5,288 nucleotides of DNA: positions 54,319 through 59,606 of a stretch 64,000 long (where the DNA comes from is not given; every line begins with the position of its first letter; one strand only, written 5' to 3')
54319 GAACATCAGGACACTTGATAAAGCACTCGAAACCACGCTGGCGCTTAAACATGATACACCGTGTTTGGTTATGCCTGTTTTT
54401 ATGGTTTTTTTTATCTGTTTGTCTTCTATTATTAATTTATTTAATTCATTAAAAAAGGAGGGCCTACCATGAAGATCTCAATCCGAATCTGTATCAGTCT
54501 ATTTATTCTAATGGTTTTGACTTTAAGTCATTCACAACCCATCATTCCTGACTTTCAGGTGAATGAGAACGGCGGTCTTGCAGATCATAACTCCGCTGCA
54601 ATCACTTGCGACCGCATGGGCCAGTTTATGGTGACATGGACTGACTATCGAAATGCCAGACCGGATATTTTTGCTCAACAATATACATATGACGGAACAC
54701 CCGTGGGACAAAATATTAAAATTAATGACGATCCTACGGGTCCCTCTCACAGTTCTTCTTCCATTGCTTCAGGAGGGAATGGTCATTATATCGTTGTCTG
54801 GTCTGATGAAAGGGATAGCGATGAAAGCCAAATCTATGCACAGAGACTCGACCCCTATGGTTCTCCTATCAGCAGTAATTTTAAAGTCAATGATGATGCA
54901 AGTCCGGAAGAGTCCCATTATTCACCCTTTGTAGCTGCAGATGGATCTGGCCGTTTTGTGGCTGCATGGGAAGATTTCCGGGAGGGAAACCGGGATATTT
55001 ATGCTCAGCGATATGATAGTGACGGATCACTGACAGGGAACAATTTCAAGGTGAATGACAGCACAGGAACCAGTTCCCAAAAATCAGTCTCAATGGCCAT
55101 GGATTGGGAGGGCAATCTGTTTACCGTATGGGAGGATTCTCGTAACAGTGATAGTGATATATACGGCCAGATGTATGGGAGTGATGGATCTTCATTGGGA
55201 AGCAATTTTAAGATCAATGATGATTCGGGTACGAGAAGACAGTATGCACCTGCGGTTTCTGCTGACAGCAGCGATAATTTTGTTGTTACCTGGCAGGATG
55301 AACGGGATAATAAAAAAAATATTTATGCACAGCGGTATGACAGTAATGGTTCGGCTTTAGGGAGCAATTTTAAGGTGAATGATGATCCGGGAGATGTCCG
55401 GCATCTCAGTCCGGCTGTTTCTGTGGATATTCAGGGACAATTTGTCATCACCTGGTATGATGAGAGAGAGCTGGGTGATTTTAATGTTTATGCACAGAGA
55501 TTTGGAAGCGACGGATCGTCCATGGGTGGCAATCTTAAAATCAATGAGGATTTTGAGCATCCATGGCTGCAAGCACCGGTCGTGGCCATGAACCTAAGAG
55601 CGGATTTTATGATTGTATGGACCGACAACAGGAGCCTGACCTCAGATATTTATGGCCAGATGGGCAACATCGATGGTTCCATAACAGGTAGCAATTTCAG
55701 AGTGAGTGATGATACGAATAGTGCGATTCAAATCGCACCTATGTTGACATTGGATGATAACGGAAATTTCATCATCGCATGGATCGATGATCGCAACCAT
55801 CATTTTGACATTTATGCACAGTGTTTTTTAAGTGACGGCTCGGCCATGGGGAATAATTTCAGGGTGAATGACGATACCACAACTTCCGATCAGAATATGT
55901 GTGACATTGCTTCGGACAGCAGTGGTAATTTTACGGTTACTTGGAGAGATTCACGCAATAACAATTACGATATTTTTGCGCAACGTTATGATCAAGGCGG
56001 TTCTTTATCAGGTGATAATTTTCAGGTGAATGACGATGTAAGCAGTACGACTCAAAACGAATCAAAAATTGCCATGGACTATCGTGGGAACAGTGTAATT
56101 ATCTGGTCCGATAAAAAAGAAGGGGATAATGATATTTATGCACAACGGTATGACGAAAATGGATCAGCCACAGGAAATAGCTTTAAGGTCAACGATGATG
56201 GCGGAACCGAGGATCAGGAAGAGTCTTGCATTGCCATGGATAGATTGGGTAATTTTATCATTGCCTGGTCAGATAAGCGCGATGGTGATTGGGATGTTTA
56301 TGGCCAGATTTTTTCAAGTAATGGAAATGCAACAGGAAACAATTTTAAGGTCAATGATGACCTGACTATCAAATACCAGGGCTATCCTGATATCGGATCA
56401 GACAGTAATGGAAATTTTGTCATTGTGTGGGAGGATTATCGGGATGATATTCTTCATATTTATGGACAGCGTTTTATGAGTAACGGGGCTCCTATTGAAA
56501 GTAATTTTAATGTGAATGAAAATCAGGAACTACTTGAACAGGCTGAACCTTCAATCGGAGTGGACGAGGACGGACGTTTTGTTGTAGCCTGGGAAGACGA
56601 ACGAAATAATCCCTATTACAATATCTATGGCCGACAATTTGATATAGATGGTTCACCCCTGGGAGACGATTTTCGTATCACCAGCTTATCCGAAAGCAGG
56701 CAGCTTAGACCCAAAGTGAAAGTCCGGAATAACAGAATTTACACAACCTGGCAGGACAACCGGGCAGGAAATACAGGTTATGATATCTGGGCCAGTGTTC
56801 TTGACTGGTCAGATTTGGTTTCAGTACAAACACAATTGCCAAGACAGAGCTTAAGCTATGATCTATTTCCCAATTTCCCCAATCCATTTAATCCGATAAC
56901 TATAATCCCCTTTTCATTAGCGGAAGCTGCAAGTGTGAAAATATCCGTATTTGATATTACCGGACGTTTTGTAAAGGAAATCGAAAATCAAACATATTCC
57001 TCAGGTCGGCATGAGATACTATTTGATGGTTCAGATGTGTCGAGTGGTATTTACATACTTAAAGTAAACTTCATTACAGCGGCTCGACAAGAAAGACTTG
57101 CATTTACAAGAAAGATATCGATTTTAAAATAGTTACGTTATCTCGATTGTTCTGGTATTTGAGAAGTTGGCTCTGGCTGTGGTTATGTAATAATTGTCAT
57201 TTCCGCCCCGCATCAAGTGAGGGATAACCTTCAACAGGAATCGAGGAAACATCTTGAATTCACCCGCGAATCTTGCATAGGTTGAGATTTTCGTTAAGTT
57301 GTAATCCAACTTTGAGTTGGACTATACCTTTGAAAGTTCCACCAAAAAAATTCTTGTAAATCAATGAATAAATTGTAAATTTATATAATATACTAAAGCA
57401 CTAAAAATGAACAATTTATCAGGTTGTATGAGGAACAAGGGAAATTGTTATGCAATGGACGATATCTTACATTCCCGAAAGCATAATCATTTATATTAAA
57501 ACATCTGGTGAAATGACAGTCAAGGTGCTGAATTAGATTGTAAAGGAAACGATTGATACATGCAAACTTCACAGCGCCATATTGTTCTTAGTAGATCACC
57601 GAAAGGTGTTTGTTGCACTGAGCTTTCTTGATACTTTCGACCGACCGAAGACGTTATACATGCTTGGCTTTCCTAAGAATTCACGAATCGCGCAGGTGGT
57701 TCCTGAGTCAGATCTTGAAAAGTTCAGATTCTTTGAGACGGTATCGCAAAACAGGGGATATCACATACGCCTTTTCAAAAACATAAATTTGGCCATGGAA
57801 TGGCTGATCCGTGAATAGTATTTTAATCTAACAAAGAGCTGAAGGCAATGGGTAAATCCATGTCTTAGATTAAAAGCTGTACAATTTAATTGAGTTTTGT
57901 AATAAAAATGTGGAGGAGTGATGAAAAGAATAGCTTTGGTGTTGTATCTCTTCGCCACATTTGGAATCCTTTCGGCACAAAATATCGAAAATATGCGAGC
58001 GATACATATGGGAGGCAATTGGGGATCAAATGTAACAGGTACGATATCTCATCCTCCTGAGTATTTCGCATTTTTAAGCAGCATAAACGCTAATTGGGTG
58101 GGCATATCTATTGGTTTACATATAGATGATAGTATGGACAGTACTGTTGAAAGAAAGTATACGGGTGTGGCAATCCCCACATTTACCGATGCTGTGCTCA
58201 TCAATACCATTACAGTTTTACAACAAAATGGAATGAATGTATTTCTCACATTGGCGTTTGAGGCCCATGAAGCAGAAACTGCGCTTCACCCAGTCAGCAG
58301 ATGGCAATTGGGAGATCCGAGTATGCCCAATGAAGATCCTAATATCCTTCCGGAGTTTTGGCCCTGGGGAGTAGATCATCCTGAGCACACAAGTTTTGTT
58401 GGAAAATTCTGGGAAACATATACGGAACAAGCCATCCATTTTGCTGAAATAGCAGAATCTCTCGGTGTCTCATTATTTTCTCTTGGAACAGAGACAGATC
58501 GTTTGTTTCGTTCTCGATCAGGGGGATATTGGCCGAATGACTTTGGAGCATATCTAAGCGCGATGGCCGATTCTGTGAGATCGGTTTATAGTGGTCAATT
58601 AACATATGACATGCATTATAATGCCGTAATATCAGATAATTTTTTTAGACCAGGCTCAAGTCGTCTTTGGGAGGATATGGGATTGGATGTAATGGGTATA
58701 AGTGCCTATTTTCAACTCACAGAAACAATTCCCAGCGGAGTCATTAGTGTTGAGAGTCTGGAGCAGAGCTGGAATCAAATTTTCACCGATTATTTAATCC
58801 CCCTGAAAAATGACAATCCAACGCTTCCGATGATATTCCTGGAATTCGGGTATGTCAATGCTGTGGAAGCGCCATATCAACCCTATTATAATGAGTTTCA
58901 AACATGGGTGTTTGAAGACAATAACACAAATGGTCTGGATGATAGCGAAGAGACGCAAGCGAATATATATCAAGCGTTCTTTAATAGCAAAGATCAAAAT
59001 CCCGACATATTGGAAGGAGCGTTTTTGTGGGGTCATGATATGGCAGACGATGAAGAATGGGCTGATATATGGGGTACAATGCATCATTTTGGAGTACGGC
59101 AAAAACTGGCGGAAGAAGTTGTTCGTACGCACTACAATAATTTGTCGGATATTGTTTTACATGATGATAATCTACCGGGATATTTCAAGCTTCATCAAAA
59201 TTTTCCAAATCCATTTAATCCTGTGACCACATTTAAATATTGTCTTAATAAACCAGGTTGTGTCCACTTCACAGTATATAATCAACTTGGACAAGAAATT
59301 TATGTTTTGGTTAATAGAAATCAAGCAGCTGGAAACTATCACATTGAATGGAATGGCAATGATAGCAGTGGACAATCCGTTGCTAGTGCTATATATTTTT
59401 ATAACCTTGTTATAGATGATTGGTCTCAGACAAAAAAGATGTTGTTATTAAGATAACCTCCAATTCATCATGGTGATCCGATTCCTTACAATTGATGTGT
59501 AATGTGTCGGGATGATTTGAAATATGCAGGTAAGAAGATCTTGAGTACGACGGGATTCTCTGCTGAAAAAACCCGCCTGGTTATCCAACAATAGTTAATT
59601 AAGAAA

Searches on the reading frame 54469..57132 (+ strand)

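Call 52: search_protein_families(library=pfam, proteins=[window:54469-57132:+], max_evalue=0.0001)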
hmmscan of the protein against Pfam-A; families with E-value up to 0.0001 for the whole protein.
window:54469-57132:+ (887 aa): 1 family
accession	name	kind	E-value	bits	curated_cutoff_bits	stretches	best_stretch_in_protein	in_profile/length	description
PF18962.6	Por_Secre_tail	-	9.2e-09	35.9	27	1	803-867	2-63/75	Secretion system C-terminal sorting domain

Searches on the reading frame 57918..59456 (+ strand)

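Call 52: search_protein_families(library=pfam, proteins=[window:57918-59456:+], max_evalue=0.0001)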
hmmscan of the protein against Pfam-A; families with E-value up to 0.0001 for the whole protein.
window:57918-59456:+ (512 aa): 2 families
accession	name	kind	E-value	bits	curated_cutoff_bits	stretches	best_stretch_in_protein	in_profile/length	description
PF22612.2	GH113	-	4e-11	43.3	27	1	163-373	107-268/289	Glycoside Hydrolase Family 113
PF13860.13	FlgD_ig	-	3.6e-06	27.3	27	1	449-493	25-69/79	FlgD Ig-like domain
